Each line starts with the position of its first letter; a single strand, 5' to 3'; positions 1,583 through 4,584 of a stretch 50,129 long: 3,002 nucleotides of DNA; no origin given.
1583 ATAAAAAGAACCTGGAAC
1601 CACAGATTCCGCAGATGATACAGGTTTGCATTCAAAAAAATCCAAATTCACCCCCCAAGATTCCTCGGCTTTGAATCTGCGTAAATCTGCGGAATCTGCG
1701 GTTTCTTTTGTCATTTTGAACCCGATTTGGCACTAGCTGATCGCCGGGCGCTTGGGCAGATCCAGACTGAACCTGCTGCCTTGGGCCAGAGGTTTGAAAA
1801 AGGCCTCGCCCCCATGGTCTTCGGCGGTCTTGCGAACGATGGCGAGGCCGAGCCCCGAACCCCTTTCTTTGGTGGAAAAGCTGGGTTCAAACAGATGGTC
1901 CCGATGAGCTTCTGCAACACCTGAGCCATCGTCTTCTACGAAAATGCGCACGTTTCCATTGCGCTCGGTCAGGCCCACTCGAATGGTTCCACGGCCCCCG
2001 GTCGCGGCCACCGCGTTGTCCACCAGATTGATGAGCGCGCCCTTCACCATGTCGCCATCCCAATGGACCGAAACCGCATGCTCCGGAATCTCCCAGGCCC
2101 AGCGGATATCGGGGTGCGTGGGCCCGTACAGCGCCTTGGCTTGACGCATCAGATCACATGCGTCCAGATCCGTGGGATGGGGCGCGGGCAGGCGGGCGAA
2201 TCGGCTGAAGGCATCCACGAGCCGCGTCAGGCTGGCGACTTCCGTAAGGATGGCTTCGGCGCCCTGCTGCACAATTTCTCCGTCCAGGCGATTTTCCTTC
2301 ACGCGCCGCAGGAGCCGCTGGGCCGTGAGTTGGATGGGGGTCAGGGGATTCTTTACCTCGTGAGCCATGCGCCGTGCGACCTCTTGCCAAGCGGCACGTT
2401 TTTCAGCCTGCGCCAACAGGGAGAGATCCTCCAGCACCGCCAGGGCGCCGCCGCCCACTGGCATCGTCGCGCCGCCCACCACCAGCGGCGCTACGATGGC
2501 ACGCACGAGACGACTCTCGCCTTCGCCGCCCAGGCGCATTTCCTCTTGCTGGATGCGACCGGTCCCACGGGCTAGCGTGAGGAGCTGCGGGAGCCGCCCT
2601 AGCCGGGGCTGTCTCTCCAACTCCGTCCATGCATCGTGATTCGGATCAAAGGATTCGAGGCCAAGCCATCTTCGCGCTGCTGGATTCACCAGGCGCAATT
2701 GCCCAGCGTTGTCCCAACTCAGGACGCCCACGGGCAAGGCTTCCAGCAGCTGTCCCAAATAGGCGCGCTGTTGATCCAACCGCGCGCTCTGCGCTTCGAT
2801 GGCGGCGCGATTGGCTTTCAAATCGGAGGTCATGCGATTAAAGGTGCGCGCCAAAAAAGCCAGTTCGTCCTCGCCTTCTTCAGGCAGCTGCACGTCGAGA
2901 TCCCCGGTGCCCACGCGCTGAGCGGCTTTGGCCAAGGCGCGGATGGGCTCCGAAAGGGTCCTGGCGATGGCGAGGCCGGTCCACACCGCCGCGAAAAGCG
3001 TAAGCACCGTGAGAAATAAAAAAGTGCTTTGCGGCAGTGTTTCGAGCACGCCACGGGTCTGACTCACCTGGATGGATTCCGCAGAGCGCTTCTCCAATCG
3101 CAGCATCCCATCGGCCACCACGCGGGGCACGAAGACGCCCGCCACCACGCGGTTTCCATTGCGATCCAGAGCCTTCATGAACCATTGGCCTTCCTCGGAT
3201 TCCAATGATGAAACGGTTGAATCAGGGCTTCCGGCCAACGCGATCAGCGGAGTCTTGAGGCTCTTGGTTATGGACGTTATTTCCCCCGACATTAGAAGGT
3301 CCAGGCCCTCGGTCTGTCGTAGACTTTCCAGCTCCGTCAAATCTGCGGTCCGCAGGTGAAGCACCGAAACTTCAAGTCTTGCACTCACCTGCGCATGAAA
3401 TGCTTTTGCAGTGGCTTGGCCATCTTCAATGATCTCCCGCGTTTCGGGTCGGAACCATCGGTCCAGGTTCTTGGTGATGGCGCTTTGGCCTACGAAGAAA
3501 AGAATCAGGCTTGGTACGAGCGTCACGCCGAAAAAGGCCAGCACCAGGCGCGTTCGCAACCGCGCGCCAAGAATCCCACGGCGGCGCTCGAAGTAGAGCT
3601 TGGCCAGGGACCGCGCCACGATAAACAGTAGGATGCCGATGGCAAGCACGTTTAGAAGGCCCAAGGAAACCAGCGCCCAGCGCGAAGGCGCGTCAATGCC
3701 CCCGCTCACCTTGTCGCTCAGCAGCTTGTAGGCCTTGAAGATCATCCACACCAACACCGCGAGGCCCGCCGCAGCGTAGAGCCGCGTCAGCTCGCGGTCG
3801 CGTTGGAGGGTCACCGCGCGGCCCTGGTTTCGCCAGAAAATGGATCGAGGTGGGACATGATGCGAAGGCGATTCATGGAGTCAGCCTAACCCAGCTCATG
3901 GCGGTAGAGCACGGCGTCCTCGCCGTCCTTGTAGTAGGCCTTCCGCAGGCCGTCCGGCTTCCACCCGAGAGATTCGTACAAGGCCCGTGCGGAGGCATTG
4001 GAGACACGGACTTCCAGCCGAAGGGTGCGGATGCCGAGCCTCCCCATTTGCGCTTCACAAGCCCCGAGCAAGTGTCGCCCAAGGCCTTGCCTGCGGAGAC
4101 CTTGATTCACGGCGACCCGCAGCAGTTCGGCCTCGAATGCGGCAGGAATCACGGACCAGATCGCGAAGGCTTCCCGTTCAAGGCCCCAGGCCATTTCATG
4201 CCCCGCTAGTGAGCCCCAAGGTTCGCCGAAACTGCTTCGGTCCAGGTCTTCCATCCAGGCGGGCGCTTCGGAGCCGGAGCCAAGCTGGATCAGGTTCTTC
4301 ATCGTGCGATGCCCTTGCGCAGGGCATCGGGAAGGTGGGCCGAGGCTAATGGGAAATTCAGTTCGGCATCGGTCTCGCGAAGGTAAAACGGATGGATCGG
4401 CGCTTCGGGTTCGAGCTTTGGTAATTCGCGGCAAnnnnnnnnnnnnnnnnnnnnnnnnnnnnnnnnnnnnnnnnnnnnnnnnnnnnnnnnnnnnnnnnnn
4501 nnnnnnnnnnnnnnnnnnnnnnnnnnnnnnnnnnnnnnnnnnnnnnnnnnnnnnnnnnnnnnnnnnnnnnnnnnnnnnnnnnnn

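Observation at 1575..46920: Dense family of 'word-arm' palindromic elements filling the intergenic gaps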

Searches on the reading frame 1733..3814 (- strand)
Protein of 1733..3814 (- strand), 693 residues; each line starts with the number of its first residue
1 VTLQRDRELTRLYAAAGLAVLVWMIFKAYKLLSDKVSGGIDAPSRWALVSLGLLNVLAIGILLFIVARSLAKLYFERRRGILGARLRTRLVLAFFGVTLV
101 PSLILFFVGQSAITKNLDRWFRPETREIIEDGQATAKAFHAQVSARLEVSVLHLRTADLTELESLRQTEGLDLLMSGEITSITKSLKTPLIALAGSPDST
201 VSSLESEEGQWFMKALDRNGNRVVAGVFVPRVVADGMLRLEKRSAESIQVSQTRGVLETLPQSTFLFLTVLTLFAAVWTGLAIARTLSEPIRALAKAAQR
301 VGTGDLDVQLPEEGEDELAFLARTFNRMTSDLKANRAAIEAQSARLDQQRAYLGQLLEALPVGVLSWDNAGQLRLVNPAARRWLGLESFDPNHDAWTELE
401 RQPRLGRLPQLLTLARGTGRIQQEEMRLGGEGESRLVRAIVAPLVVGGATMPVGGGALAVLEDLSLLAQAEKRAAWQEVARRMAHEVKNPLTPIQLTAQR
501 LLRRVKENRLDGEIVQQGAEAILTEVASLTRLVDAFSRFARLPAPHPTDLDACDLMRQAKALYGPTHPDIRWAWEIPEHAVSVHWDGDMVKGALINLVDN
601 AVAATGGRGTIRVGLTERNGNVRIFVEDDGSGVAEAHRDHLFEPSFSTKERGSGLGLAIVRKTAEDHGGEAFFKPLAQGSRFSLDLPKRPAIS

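Call 47: search_protein_families(library=pfam, proteins=[window:1733-3814:-], max_evalue=0.001)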
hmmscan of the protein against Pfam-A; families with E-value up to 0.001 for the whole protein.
window:1733-3814:- (693 aa): 8 families
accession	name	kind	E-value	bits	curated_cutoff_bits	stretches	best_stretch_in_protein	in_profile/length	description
PF02518.31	HATPase_c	-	5.4e-21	75.6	26.4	1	590-689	6-110/111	Histidine kinase-, DNA gyrase B-, and HSP90-like ATPase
PF00672.30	HAMP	-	1.3e-15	57.8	25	1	283-333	2-52/53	HAMP domain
PF00512.31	HisKA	-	1.6e-09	38.1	26.9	1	477-543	3-64/66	His Kinase A (phospho-acceptor) domain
PF00989.32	PAS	-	2.1e-05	24.9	22.6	1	355-445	5-97/113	PAS fold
PF13188.13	PAS_8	-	6.2e-05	23.2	21.8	1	355-396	5-44/65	PAS domain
PF19312.4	NtrY_N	-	0.00017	21.5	23.2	1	17-154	8-144/291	NtrY N-terminal region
PF13589.12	HATPase_c_3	-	0.00032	21.2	25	1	591-643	4-55/137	Histidine kinase-, DNA gyrase B-, and HSP90-like ATPase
PF13581.12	HATPase_c_2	-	0.00082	19.8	27.4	0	600-666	46-111/127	Histidine kinase-like ATPase domain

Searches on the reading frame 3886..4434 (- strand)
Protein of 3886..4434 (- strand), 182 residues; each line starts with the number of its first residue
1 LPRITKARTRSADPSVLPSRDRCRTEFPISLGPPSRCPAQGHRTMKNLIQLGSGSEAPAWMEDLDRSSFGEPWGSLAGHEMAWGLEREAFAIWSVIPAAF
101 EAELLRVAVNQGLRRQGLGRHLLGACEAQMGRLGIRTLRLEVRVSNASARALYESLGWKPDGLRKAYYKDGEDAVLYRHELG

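Call 47: search_protein_families(library=pfam, proteins=[window:3886-4434:-], max_evalue=0.001)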
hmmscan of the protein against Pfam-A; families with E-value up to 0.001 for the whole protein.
window:3886-4434:- (182 aa): 4 families
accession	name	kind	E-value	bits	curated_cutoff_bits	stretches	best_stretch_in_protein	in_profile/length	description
PF00583.31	Acetyltransf_1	-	5.4e-13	49.7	20.7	1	90-158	47-116/116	Acetyltransferase (GNAT) family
PF13508.13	Acetyltransf_7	-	5.2e-09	36.8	27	1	99-159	26-83/84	Acetyltransferase (GNAT) domain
PF13673.13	Acetyltransf_10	-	6.1e-08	33.1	23.6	1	100-171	50-118/128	Acetyltransferase (GNAT) domain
PF08445.16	FR47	-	1.9e-05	25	22.1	1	102-159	22-78/86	FR47-like protein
